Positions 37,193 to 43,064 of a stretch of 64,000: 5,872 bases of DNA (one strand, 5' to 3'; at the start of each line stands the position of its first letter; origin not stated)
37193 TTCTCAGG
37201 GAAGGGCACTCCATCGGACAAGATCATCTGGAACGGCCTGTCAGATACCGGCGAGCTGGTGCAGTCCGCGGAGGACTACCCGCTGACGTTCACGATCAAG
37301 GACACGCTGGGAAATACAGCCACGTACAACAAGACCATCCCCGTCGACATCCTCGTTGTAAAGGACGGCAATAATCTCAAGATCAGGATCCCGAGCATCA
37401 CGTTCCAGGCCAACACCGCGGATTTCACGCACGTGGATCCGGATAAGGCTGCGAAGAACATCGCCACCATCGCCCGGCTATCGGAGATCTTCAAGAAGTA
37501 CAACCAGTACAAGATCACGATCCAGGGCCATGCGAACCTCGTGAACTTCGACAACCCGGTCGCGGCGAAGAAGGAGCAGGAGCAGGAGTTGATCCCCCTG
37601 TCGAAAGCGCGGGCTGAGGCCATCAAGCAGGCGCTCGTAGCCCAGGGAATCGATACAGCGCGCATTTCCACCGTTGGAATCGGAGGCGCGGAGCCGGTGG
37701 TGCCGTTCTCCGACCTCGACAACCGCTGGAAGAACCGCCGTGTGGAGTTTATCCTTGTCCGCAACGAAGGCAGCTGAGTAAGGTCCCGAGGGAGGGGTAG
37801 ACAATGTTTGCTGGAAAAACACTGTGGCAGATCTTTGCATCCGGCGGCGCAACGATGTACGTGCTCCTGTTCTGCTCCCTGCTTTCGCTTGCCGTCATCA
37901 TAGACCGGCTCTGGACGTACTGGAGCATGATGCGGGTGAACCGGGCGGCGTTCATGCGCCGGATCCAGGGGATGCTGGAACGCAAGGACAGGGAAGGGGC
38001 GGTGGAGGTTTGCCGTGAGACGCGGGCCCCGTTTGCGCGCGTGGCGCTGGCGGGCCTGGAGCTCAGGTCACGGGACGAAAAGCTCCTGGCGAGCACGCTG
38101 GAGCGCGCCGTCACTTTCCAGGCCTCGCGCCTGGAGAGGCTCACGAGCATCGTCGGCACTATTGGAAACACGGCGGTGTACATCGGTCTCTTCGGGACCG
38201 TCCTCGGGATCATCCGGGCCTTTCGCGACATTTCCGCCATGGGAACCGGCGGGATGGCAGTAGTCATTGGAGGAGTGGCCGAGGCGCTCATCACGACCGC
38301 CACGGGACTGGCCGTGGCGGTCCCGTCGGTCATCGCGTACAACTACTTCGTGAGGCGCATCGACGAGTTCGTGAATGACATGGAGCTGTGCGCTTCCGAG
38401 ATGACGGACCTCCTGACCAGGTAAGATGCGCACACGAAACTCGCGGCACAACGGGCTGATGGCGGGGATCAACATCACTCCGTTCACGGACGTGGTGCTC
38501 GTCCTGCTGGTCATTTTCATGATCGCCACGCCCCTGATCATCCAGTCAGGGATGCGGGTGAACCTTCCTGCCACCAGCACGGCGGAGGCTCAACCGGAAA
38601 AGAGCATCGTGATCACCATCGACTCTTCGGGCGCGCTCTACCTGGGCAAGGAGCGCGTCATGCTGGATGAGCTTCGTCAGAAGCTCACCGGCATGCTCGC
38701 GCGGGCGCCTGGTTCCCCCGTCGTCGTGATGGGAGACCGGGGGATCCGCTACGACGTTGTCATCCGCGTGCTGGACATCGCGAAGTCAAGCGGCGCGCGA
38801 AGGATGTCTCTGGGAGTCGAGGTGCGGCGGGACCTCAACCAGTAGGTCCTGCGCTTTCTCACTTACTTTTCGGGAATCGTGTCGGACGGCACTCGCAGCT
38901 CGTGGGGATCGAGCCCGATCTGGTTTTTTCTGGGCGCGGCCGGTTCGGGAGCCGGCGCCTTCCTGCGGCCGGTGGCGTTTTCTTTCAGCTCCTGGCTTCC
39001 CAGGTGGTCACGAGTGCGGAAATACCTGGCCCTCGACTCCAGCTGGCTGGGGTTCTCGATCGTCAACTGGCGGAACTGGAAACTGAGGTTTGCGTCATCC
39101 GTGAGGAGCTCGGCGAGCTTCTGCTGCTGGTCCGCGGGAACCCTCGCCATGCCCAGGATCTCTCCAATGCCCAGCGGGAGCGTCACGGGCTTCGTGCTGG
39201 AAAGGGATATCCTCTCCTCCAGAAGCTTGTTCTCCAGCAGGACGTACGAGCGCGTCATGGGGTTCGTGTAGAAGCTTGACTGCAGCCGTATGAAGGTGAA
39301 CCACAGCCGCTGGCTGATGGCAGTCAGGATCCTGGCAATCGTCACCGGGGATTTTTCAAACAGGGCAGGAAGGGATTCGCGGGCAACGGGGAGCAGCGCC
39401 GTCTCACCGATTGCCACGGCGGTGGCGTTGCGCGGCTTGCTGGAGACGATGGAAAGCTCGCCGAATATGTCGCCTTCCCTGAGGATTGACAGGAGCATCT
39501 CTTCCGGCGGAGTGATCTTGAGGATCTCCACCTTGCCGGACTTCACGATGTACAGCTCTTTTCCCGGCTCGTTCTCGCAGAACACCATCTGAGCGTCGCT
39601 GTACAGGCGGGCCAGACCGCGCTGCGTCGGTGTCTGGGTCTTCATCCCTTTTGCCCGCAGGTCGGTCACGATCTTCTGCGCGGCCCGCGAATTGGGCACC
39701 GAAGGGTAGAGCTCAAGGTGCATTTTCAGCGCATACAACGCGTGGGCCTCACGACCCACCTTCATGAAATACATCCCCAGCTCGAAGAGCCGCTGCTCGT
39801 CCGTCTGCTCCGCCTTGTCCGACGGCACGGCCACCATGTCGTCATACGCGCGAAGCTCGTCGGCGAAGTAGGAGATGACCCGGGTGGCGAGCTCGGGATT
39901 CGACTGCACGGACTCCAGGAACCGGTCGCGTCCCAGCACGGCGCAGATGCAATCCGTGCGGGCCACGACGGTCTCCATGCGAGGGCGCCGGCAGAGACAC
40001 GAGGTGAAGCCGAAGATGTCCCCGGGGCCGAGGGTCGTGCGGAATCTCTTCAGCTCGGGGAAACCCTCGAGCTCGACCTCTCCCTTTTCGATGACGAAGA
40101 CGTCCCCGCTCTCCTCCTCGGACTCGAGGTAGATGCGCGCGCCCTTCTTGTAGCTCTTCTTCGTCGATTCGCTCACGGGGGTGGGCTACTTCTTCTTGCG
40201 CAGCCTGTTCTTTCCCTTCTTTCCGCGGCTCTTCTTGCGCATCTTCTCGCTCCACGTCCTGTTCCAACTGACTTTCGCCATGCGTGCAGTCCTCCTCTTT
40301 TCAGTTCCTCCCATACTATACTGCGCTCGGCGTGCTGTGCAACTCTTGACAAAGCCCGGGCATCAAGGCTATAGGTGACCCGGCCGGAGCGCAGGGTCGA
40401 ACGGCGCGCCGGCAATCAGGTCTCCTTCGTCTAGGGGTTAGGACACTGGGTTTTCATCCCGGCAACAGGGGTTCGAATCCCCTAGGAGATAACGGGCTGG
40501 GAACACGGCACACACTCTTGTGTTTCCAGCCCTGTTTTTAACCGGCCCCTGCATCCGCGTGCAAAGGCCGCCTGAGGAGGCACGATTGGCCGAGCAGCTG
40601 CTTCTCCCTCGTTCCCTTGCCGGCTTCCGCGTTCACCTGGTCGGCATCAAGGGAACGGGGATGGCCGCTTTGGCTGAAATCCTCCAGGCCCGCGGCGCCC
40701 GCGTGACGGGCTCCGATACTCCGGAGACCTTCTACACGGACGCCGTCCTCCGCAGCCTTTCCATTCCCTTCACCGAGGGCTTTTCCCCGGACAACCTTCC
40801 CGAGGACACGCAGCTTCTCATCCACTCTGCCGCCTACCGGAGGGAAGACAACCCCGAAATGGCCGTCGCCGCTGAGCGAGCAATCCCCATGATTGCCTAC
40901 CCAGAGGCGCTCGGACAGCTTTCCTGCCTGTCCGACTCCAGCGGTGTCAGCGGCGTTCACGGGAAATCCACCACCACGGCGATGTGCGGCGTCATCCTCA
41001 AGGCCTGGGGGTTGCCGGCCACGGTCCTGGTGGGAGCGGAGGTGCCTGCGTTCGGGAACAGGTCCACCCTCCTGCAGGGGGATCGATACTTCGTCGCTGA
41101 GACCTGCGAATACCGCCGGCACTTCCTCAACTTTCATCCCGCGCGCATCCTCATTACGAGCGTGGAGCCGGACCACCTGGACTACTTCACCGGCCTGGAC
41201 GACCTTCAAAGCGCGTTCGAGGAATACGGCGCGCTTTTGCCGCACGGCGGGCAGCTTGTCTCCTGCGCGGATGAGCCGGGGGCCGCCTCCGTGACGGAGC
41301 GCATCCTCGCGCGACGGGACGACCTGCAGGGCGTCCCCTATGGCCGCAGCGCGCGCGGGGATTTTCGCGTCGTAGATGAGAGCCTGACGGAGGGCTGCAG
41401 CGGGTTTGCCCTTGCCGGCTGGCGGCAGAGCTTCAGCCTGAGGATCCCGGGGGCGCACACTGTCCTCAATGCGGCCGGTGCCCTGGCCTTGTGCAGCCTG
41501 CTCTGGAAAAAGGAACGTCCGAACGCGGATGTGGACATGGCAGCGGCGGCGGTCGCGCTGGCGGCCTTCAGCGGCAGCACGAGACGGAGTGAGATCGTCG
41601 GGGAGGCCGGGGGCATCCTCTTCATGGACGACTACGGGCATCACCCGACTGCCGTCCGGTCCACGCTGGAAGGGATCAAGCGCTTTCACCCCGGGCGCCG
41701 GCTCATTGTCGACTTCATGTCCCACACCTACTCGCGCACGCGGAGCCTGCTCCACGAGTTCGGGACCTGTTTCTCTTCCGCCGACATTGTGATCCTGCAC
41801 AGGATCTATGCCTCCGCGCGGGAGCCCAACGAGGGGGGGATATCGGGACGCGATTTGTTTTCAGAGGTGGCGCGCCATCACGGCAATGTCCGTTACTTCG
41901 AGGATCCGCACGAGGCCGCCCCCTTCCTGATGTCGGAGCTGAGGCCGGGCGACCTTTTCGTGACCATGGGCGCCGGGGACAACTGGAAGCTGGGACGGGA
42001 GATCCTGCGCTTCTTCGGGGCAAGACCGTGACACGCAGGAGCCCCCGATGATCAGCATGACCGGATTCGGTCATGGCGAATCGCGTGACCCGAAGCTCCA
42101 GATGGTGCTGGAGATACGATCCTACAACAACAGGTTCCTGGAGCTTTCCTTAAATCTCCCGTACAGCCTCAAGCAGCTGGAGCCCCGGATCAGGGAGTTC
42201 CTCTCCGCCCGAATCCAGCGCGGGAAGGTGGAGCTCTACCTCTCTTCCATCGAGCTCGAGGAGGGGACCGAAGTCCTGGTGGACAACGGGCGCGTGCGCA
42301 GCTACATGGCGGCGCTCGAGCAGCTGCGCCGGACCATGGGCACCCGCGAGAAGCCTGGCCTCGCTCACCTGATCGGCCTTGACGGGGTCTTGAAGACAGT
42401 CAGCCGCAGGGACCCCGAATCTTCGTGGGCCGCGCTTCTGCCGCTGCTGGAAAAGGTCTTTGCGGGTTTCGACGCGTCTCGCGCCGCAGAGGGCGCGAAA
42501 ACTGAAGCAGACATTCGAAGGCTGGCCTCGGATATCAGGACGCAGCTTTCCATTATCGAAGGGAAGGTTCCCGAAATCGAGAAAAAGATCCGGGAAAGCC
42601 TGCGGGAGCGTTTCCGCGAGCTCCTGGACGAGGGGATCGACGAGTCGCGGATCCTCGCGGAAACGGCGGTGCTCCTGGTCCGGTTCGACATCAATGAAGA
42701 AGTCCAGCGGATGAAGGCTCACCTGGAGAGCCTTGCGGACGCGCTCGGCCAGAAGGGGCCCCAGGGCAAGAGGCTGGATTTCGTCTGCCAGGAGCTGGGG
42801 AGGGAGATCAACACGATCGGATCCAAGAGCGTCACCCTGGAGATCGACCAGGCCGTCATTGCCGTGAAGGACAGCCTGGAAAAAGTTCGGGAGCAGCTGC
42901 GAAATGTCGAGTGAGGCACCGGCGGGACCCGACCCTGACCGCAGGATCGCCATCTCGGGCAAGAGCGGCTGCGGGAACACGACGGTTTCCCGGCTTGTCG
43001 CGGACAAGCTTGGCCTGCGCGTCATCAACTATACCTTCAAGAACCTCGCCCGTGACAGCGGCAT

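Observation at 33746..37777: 1343-aa protein joining an OM beta-barrel to an OmpA peptidoglycan-binding domain through eight Ig-like domains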

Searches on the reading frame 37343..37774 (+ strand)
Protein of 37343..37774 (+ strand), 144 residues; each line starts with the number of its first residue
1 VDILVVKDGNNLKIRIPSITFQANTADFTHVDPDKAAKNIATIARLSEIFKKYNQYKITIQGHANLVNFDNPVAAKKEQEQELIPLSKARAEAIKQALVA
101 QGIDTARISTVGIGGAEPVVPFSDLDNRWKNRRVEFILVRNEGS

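Call 43: search_solved_structures(query=window:37343-37774:+, max_evalue=0.001, show_alignments=4)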
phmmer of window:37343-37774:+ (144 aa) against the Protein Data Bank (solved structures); distinct sequences matched with E-value up to 0.001: 19.
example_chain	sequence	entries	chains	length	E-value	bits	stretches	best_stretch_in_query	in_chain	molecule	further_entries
6jfw_A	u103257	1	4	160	8.4e-11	45.5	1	5-137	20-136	PA0833-PD protein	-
2k1s_A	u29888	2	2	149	2.3e-09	40.8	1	4-138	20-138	Inner membrane lipoprotein yiaD | Probable lipoprotein YiaD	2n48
5jir_B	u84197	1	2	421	1.3e-08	38.4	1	10-140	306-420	OOP family OmpA-OmpF porin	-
3khn_A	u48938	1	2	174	1.6e-07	34.9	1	42-140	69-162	MotB protein, putative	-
2l26_A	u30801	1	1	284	3e-07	34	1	83-138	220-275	Uncharacterized protein Rv0899/MT0922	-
2lbt_A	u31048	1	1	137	4.3e-07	33.5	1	82-138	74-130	Uncharacterized protein Rv0899/MT0922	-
2lca_A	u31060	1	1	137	4.3e-07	33.5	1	82-138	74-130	Uncharacterized protein Rv0899/MT0922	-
2kgw_A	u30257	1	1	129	6.8e-07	32.9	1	82-137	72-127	Outer membrane protein A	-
5wtp_A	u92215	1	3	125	1.1e-06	32.2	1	42-139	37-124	OmpA family protein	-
5u1h_A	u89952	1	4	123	1.1e-06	32.2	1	32-136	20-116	Outer membrane porin F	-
5wtl_A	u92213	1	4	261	8.2e-06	29.4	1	43-139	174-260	OmpA family protein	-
3cyp_B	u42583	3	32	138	1.4e-05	28.6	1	46-138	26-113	Chemotaxis protein motB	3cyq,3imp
3s02_A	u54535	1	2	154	1.5e-05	28.5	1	44-137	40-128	Motility protein B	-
3s03_A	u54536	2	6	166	1.8e-05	28.3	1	43-137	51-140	Motility protein B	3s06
3s0h_A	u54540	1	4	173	1.9e-05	28.2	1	43-137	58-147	Motility protein B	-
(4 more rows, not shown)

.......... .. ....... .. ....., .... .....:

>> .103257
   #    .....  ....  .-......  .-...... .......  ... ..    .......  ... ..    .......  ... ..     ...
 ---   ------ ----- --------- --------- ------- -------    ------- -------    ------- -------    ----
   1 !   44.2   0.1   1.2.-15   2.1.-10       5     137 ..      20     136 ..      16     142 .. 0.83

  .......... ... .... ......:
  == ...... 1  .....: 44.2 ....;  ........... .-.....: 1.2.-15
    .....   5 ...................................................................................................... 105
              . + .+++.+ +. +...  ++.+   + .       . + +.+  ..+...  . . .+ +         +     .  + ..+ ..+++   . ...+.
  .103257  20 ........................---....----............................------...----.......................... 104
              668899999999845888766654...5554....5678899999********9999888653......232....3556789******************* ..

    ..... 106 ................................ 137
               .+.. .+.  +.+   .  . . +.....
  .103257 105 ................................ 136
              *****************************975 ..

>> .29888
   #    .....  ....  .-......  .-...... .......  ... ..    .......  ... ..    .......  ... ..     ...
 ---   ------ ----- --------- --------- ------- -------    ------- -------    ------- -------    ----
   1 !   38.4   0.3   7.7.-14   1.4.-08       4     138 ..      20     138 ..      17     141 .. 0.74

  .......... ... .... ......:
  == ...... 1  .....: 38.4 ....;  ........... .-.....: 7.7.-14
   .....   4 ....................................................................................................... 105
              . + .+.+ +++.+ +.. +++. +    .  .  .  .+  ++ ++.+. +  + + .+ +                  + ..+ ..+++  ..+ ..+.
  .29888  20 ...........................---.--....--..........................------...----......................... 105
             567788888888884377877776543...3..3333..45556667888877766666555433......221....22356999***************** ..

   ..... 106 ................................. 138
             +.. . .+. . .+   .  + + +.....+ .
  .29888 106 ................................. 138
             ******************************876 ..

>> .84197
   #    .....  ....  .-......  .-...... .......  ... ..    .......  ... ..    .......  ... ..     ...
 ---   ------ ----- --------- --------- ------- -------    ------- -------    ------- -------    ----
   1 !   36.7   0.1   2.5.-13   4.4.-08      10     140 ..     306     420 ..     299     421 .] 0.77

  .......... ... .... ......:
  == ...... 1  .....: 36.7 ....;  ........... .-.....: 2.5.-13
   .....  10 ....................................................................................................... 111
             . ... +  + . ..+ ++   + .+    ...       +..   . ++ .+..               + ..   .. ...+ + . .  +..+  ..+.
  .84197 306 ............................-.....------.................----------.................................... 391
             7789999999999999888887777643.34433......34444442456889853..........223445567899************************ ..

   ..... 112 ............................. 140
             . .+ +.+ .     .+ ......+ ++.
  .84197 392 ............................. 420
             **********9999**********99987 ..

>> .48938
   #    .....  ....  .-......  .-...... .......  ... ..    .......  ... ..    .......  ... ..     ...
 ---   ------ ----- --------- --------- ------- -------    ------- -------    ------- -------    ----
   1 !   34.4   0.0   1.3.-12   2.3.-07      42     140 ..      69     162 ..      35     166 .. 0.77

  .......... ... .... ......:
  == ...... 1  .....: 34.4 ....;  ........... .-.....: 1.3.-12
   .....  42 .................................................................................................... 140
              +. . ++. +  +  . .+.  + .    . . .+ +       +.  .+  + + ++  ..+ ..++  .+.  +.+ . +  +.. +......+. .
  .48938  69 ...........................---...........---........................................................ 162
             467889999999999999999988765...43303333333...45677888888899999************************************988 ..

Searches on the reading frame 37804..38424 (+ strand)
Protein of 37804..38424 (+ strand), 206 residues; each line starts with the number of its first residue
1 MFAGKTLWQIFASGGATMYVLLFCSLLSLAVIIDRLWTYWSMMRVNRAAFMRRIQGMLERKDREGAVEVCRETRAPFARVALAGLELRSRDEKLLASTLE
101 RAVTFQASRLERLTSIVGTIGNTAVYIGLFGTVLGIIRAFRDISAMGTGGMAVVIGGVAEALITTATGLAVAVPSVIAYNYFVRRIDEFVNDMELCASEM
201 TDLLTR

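Call 19: search_protein_families(library=pfam, proteins=[window:37804-38424:+], max_evalue=0.001)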
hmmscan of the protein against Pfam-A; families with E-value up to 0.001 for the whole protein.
window:37804-38424:+ (206 aa): 1 family
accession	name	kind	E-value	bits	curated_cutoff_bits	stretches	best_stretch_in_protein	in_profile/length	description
PF01618.21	MotA_ExbB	-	1.3e-31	109.5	22.9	1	75-194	4-126/127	MotA/TolQ/ExbB proton channel family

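Call 21: search_protein_families(library=ncbifam, proteins=[window:37804-38424:+], max_evalue=0.01)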
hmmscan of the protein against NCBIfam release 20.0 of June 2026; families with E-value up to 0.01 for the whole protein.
window:37804-38424:+ (206 aa): 9 families
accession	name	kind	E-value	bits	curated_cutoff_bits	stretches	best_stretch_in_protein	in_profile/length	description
TIGR02796.1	tolQ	equivalog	7.4e-35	120.7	221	1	17-206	16-216/216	protein TolQ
TIGR02797.1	exbB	equivalog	2.1e-26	93.1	206.2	1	94-204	99-209/211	tonB-system energizer ExbB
NF007722.0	PRK10414.1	equivalog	2.9e-20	72.8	402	1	97-201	113-217/244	tol-pal system-associated acyl-CoA thioesterase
NF008066.0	PRK10801.1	equivalog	3.9e-19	69.1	403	1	108-205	121-218/230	Tol-Pal system protein TolQ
TIGR02805.1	exbB2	equivalog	8.1e-16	58.4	135.35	1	110-188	51-129/138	TonB-system energizer ExbB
NF006583.0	PRK09109.1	equivalog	4.5e-05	22.7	237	1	46-172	73-196/246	flagellar motor protein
NF005997.1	PRK08124.1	equivalog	0.001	18.1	340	1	87-156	117-186/259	flagellar motor stator protein MotA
NF006527.0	PRK08990.1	equivalog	0.0026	17.1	341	1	87-191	113-214/254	flagellar motor protein PomA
NF005237.0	PRK06743.1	equivalog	0.0031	16.9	373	1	85-155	134-206/277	flagellar motor protein MotP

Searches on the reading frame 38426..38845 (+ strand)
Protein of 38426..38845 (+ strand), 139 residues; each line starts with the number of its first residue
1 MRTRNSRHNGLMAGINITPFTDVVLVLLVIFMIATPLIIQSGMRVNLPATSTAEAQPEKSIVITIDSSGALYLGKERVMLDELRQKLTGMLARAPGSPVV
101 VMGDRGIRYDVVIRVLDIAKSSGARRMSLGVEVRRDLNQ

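Call 19: search_protein_families(library=pfam, proteins=[window:38426-38845:+], max_evalue=0.001)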
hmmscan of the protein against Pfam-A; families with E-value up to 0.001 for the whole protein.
window:38426-38845:+ (139 aa): 1 family
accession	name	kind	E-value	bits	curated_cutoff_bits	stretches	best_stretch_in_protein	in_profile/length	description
PF02472.21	ExbD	-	1.4e-27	96.8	25.4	1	11-131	4-125/128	Biopolymer transport protein ExbD/TolR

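Call 21: search_protein_families(library=ncbifam, proteins=[window:38426-38845:+], max_evalue=0.01)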
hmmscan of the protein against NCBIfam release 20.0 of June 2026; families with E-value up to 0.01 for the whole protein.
window:38426-38845:+ (139 aa): 5 families
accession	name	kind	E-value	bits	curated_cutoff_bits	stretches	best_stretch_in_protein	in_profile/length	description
TIGR02801.1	tolR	equivalog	1e-27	97.3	127.3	1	12-129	2-126/129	protein TolR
NF008429.0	PRK11267.1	equivalog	2.5e-23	82.7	216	1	5-129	8-132/141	TonB system transport protein ExbD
TIGR02803.1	ExbD_1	equivalog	1.2e-20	73.9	152.95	1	14-129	3-118/122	TonB system transport protein ExbD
TIGR02804.1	ExbD_2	equivalog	1.5e-18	67.4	123.45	1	14-125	3-113/121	TonB system transport protein ExbD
NF008248.0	PRK11024.1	equivalog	7.8e-15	55.2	162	1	2-129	3-137/142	colicin uptake protein TolR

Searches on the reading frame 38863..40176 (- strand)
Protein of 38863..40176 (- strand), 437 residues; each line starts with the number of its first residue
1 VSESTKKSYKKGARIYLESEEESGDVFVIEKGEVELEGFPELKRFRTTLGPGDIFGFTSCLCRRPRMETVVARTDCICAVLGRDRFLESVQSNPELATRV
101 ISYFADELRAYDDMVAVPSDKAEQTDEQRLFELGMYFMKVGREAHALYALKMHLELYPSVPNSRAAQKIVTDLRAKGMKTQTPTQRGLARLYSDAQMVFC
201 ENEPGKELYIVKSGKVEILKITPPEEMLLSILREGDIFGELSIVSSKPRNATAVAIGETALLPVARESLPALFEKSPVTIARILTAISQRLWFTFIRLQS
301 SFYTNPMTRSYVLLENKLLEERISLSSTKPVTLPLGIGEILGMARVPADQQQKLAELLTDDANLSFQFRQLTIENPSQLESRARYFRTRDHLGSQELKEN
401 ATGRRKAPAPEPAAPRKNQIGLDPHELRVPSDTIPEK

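Call 19: search_protein_families(library=pfam, proteins=[window:38863-40176:-], max_evalue=0.001)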
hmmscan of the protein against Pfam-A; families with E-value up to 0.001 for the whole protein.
window:38863-40176:- (437 aa): 1 family
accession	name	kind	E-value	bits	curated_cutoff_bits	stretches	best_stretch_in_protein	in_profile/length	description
PF00027.35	cNMP_binding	-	6.6e-35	119.4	27.5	2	191-275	3-88/89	Cyclic nucleotide-binding domain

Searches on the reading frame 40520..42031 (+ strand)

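Call 19: search_protein_families(library=pfam, proteins=[window:40520-42031:+], max_evalue=0.001)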
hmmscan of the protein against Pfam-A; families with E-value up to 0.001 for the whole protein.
window:40520-42031:+ (503 aa): 3 families
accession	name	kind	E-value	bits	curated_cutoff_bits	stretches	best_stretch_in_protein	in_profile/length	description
PF02875.26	Mur_ligase_C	-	9.9e-21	75.3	28.4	1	355-486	1-127/127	Mur ligase, glutamate ligase domain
PF01225.30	Mur_ligase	-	3.4e-17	63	21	1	38-135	2-91/95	Mur ligase family, catalytic domain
PF08245.18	Mur_ligase_M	-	2.1e-11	44.6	24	1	143-324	1-199/200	Mur ligase middle domain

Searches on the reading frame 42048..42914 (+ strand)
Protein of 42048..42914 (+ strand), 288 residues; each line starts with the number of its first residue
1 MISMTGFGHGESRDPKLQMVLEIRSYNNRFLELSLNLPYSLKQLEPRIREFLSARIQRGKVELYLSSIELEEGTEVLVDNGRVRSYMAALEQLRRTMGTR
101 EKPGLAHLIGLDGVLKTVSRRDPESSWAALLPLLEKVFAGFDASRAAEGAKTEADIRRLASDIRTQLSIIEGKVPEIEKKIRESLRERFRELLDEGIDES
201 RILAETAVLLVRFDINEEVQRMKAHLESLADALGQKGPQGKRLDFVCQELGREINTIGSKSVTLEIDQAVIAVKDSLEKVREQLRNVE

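Call 19: search_protein_families(library=pfam, proteins=[window:42048-42914:+], max_evalue=0.001)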
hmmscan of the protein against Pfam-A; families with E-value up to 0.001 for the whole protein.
window:42048-42914:+ (288 aa): 2 families
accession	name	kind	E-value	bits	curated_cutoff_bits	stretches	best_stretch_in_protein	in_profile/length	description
PF08340.16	YicC-like_C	-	1.5e-38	132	27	1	170-288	1-120/120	Endoribonuclease YicC-like, C-terminal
PF03755.18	YicC-like_N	-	7.4e-37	127.6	25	1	2-153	2-155/156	Endoribonuclease YicC-like, N-terminal region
